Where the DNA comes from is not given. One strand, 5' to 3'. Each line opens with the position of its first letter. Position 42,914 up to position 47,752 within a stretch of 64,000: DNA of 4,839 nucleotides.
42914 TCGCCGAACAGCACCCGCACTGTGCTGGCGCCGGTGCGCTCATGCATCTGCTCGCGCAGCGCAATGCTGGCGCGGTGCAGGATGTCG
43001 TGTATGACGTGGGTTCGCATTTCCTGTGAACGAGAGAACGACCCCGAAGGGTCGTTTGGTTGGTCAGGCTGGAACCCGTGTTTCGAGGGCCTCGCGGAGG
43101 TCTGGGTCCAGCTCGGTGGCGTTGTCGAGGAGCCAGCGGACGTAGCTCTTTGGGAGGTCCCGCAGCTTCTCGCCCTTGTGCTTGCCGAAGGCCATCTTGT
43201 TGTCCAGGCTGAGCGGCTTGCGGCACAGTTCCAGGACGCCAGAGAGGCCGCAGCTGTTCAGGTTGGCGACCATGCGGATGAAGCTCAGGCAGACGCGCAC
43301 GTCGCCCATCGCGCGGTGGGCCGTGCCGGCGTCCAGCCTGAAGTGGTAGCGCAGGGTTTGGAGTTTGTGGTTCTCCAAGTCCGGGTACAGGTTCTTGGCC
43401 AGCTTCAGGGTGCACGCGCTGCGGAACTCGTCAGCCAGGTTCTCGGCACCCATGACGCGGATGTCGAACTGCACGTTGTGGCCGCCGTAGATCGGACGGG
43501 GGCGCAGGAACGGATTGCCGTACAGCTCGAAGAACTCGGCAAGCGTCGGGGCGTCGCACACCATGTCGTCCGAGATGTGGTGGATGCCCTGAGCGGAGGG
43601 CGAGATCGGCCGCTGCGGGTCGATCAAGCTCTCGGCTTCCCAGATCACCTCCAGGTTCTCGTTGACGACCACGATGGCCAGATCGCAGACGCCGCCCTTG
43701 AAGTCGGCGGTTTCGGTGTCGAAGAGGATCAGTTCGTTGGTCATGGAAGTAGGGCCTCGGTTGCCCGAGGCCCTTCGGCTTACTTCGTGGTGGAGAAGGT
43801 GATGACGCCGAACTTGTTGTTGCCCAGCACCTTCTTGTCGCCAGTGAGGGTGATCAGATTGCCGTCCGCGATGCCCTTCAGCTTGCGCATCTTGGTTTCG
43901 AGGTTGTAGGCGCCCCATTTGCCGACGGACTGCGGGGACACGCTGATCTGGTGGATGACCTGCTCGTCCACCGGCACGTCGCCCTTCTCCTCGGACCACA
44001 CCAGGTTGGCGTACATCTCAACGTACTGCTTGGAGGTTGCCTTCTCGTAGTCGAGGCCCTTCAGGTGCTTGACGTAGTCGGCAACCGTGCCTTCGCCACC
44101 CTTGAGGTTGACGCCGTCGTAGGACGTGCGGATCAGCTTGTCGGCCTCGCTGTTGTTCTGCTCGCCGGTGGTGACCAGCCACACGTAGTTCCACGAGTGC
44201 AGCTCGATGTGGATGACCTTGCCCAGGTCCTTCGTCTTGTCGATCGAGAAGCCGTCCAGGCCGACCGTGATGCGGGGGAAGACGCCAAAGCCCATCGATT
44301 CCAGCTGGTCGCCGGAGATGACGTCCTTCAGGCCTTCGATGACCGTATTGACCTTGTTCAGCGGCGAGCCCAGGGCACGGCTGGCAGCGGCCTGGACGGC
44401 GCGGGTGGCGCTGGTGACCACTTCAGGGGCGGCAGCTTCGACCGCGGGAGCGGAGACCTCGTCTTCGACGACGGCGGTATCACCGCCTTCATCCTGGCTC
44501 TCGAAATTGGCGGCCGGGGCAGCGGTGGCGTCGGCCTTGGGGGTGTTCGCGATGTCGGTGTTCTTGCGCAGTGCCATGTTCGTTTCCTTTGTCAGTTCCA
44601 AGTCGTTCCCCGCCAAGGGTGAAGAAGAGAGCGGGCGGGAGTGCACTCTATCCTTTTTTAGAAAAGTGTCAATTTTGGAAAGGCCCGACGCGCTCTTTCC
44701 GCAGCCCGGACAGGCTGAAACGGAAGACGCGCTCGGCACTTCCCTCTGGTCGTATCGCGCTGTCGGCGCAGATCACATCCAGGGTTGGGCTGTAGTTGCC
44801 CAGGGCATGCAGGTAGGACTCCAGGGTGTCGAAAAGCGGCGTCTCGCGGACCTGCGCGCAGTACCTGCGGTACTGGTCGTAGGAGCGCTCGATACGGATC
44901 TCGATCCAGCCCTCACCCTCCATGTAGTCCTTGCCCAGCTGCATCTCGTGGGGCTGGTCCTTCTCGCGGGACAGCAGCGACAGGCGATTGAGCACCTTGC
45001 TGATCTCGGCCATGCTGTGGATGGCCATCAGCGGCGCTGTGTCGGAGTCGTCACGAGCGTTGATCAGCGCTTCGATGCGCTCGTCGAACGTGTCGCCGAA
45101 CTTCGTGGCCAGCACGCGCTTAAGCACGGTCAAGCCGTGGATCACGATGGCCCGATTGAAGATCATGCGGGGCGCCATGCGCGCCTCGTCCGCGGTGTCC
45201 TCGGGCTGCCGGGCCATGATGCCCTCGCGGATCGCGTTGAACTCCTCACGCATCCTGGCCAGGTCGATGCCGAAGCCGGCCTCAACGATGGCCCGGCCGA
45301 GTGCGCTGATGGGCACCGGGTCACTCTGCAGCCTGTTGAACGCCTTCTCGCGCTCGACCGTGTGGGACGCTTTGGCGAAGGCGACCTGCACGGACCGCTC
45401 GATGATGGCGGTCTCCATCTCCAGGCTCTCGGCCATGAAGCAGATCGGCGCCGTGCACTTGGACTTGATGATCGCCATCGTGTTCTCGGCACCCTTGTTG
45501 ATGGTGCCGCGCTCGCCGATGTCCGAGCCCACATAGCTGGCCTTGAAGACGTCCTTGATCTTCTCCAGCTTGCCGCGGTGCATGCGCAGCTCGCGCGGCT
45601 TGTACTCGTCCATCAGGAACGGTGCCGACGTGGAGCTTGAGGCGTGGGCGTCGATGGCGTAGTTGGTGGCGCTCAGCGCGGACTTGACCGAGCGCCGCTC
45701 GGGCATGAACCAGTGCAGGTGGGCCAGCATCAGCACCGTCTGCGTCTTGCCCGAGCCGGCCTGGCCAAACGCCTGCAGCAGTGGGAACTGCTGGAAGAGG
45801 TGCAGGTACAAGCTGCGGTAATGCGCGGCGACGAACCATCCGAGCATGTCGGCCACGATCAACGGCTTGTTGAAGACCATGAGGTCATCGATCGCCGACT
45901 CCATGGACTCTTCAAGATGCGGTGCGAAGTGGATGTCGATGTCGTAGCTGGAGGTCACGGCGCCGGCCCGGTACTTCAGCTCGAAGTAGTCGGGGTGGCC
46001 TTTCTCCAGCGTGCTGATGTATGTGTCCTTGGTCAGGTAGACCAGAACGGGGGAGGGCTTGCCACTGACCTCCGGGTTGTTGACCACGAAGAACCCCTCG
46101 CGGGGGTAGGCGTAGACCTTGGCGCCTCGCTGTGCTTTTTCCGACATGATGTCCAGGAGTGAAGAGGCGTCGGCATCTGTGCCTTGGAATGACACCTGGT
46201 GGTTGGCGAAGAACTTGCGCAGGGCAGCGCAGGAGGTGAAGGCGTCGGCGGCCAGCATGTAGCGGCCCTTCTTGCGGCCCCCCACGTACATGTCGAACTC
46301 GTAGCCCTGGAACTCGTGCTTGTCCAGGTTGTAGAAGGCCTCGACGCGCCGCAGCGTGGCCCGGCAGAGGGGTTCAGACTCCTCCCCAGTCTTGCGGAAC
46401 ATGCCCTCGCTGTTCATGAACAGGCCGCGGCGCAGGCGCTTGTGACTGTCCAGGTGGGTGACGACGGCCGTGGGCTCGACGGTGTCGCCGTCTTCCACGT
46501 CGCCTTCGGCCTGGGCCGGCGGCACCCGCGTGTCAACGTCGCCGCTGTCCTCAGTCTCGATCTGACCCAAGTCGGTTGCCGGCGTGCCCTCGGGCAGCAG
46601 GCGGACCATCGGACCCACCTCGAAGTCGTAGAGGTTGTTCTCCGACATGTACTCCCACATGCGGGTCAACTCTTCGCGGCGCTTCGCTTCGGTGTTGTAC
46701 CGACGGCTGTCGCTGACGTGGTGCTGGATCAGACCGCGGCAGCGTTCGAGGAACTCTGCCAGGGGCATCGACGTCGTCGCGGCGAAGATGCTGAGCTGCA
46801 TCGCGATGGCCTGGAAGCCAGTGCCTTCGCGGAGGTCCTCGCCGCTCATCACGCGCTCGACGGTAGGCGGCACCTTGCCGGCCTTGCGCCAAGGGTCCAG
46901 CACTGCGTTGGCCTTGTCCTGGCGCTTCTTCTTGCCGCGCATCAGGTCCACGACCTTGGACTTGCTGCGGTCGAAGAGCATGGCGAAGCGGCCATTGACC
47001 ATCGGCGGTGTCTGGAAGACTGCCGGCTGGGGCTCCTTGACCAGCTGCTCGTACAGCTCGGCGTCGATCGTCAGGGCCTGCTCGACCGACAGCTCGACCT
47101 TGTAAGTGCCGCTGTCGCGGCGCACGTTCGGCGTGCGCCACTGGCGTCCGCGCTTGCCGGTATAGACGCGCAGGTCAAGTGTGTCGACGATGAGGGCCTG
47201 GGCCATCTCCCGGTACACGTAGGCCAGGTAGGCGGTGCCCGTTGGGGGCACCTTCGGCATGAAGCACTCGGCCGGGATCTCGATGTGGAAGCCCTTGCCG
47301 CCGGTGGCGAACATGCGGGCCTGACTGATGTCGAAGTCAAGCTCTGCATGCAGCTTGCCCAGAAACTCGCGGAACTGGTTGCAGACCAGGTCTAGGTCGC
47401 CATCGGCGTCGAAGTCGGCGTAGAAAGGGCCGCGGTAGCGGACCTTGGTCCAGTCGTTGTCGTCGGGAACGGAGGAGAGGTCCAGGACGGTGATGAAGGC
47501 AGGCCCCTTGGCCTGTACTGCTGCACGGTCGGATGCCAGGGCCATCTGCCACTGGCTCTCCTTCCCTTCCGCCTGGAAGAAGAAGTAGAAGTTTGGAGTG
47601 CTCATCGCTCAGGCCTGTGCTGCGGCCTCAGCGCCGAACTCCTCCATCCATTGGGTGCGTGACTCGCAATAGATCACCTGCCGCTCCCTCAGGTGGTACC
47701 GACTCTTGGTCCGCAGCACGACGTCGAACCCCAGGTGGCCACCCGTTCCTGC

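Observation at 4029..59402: About 20 copies of an asymmetric 21-bp site at gene junctions: a possible stoperator-like regulatory network in a proteobacterial phage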

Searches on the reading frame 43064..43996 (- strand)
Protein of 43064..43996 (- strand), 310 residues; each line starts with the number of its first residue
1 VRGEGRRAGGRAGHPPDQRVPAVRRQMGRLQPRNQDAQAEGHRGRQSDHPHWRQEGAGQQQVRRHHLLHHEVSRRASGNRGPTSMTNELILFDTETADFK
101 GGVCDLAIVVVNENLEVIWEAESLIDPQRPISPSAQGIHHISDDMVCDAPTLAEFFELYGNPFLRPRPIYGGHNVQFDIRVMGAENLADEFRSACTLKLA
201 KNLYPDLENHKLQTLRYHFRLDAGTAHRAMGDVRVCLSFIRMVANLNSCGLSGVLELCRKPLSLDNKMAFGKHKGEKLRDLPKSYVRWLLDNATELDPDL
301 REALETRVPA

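Call 13: search_protein_families(library=phrogs, proteins=[window:43064-43996:-], max_evalue=0.001)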
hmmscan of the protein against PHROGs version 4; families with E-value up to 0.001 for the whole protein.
window:43064-43996:- (310 aa): 3 families
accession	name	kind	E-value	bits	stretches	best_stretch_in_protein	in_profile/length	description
phrog_192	-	DNA, RNA and nucleotide metabolism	1.4e-49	170.5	1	71-306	90-344/397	DNA polymerase exonuclease subunit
phrog_14632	-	DNA, RNA and nucleotide metabolism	2e-15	57.4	1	84-236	79-235/380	DNA polymerase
phrog_3628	-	unknown function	1.6e-05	25.2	1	267-295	102-130/257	-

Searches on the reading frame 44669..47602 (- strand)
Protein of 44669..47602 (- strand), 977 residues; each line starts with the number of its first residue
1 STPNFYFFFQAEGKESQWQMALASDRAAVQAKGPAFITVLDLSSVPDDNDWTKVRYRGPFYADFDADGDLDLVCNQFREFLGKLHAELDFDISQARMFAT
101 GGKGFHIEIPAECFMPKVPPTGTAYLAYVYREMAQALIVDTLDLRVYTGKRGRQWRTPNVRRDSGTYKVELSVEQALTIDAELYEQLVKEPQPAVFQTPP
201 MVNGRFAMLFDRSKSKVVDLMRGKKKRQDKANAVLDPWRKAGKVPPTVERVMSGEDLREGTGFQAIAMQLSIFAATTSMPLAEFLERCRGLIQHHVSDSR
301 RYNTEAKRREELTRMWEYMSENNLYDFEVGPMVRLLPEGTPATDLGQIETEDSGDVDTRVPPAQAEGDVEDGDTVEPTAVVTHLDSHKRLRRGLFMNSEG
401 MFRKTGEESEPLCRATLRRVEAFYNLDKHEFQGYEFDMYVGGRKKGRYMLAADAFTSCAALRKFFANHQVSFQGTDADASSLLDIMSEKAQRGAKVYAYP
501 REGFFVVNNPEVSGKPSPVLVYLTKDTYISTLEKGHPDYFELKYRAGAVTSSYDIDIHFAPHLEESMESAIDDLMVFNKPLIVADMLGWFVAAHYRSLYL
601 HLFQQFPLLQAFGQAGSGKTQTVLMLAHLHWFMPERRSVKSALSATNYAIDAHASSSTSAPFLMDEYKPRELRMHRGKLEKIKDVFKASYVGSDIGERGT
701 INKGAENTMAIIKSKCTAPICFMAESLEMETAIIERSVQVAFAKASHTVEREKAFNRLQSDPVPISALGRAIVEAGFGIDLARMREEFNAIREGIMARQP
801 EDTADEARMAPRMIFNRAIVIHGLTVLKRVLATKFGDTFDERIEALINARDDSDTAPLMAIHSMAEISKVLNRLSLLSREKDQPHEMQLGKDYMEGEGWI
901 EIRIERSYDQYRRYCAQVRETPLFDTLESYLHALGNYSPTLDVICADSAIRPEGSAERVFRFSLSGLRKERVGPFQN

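Call 12: search_protein_families(library=pfam, proteins=[window:44669-47602:-], max_evalue=0.001)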
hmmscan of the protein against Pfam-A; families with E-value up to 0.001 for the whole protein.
window:44669-47602:- (977 aa): 0 families

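Call 14: find_related_loci(query=window:44669-47602:-, collection=viral_contigs, flank=10000)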
Query window:44669-47602:- (977 aa) in viral_contigs; peptide patterns used: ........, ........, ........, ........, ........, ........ (x = any residue, [..] = any of these).
3 stretches matched a pattern; 3 encode a relative of the query (tblastn E <= 1e-3); 3 distinct loci.
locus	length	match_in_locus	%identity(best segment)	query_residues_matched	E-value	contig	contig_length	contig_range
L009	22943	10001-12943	59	1-977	0e+0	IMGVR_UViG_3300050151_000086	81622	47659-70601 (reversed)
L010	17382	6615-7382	27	564-841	1e-19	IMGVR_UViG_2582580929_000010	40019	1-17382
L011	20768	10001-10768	25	564-841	6e-19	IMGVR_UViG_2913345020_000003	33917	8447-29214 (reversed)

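Call 15: search_protein_families(library=phrogs, proteins=[window:44669-47602:-], max_evalue=0.01)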
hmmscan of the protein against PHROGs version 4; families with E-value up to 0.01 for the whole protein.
window:44669-47602:- (977 aa): 4 families
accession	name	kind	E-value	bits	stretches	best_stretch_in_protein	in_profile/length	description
phrog_16345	-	DNA, RNA and nucleotide metabolism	4.8e-46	158.2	2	16-323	22-316/972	primase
phrog_18685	-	unknown function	5.4e-11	42.1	1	10-329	20-342/1028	-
phrog_1139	-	DNA, RNA and nucleotide metabolism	1e-06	28.1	1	590-760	528-691/895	DNA primase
phrog_26824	-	unknown function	9.3e-06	25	1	607-793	497-671/868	-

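Call 98: search_dna_similar(query=window:44669-47602:-, collection=phages, mode=protein, max_rows=12)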
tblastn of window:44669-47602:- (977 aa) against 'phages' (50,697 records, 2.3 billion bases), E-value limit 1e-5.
Records with a match: 34; places in all: 34; records where one place covers at least 80% of the query: 15.
Best place of each record, by identity: <60% 34.
By first word of the organism name: Vibrio 26; Pseudomonas 5; Bacillus 3.
By host as written in the record: - 17; Vibrio crassostreae 4; Vibrio parahaemolyticus 4; Pseudomonas sp. 3; Pseudomonas grimontii MBTL2-21 2; Vibrio parahaemolyticus VP505 1; Bacillus australimaris sKR4M-27 1; Bacillus cereus BC102p 1; and 1 more.
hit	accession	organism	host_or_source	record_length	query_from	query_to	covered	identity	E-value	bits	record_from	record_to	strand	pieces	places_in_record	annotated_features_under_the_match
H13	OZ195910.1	Vibrio phage K478b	Seawater and oysters mix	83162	2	841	86%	22.2%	4e-41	171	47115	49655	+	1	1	primase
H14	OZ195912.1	Vibrio phage K478a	Seawater and oysters mix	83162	2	841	86%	22.2%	4e-41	171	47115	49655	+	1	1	primase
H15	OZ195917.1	Vibrio phage K468a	Seawater and oysters mix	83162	2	841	86%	22.2%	4e-41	171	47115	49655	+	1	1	primase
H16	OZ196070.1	Vibrio phage K449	Seawater and oysters mix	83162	2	841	86%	22.2%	4e-41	171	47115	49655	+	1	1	primase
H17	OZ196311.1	Vibrio phage K473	Seawater and oysters mix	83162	2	841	86%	22.2%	4e-41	171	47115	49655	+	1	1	primase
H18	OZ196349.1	Vibrio phage K381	Seawater and oysters mix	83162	2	841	86%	22.2%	4e-41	171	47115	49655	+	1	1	primase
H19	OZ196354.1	Vibrio phage K376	Seawater and oysters mix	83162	2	841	86%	22.2%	4e-41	171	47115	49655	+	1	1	primase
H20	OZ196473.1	Vibrio phage K486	Seawater and oysters mix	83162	2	841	86%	22.2%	4e-41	171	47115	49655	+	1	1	primase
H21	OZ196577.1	Vibrio phage K405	Seawater and oysters mix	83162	2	841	86%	22.2%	4e-41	171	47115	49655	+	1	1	primase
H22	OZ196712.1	Vibrio phage K462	Seawater and oysters mix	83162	2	841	86%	22.2%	4e-41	171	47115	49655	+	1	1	primase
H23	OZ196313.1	Vibrio phage K468b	Seawater and oysters mix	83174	2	841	86%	22.2%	4e-41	171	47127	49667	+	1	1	primase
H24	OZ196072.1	Vibrio phage K450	Seawater and oysters mix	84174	2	841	86%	22.2%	4e-41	171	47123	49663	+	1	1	primase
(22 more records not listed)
